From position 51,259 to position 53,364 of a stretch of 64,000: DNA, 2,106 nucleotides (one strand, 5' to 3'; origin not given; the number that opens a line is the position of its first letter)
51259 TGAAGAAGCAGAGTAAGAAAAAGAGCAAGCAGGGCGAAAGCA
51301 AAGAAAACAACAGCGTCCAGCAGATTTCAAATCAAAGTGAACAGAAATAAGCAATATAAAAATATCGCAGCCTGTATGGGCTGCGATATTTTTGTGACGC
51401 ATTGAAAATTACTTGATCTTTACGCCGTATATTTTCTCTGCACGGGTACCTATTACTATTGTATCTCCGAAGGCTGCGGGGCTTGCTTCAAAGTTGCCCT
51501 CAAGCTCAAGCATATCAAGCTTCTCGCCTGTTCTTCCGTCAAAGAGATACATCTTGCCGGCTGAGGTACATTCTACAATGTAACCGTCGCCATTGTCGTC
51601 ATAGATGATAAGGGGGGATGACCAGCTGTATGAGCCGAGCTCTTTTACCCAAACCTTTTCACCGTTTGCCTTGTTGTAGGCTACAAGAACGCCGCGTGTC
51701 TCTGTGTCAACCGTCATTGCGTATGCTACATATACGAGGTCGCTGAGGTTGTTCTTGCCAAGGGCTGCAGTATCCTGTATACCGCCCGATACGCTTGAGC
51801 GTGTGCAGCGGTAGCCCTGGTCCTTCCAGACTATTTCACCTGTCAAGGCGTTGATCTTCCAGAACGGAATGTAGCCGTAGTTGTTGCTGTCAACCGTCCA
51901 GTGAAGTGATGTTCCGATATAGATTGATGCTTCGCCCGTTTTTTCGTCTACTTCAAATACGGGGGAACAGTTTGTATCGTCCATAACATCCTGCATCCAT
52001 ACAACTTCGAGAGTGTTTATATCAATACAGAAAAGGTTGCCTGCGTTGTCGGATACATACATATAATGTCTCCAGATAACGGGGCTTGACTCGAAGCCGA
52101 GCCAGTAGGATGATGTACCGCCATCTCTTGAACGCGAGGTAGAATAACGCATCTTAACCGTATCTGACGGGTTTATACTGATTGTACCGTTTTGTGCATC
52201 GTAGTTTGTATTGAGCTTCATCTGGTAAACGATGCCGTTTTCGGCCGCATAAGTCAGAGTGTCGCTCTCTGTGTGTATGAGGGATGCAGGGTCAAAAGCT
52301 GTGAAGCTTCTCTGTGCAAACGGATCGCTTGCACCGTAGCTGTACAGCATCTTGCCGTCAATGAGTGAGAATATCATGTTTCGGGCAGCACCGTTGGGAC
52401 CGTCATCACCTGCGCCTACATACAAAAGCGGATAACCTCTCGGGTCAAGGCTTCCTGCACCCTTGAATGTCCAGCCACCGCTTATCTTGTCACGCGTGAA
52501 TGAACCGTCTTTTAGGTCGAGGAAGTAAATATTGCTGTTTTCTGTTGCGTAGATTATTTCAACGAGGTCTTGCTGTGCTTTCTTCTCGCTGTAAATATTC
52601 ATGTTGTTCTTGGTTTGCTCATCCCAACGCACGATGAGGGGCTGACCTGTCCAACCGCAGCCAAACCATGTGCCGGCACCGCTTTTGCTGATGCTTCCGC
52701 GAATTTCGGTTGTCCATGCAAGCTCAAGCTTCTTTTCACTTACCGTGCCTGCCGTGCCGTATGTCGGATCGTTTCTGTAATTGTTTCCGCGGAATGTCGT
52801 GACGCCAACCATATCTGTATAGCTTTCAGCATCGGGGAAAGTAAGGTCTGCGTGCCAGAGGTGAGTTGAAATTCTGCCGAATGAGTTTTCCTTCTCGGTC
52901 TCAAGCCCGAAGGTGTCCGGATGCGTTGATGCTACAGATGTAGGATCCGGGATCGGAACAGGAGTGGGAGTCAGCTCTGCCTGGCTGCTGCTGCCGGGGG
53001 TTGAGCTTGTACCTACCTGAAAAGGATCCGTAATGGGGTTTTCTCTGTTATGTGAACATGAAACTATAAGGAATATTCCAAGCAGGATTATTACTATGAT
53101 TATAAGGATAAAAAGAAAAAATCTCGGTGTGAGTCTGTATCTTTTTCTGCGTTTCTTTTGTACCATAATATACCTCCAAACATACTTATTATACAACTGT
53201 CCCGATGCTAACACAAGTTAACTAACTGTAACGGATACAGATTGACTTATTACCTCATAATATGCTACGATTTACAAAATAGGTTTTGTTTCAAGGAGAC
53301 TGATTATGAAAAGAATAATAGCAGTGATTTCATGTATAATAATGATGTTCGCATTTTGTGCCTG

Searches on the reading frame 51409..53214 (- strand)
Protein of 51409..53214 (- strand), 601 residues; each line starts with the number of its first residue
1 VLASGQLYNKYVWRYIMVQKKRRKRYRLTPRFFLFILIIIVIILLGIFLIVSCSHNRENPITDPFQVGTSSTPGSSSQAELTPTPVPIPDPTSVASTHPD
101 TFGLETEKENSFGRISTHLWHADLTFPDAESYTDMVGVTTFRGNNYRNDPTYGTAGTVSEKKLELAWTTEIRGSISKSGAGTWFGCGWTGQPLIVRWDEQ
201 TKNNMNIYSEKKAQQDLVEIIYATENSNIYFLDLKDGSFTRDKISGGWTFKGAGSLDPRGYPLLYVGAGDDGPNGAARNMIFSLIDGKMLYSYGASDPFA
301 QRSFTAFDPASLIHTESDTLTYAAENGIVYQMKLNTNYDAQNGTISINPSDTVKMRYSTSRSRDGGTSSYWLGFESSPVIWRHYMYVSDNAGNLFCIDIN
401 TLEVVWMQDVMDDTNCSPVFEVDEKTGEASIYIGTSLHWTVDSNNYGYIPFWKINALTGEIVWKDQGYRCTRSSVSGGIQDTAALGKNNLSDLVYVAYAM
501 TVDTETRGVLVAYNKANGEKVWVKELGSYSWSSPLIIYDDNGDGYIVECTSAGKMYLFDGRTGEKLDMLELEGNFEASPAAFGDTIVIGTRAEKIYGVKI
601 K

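Call 97: search_protein_families(library=pfam, proteins=[window:51409-53214:-], max_evalue=0.001)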
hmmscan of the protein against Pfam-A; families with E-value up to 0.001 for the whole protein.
window:51409-53214:- (601 aa): 3 families
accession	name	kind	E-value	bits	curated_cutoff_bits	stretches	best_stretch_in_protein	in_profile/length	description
PF13570.13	Beta-prop_ACSF4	-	2.3e-15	57.3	133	1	477-599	204-328/329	Beta-alanine-activating enzyme, beta-propeller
PF13360.13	PQQ_2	-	1.9e-10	41.2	27.6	1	382-597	33-221/233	Outer membrane protein assembly factor BamB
PF01011.28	PQQ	-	4.2e-06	26.2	26.7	0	452-546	500-595/595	Glucose/ethanol/alcohol dehydrogenase, beta-propeller domain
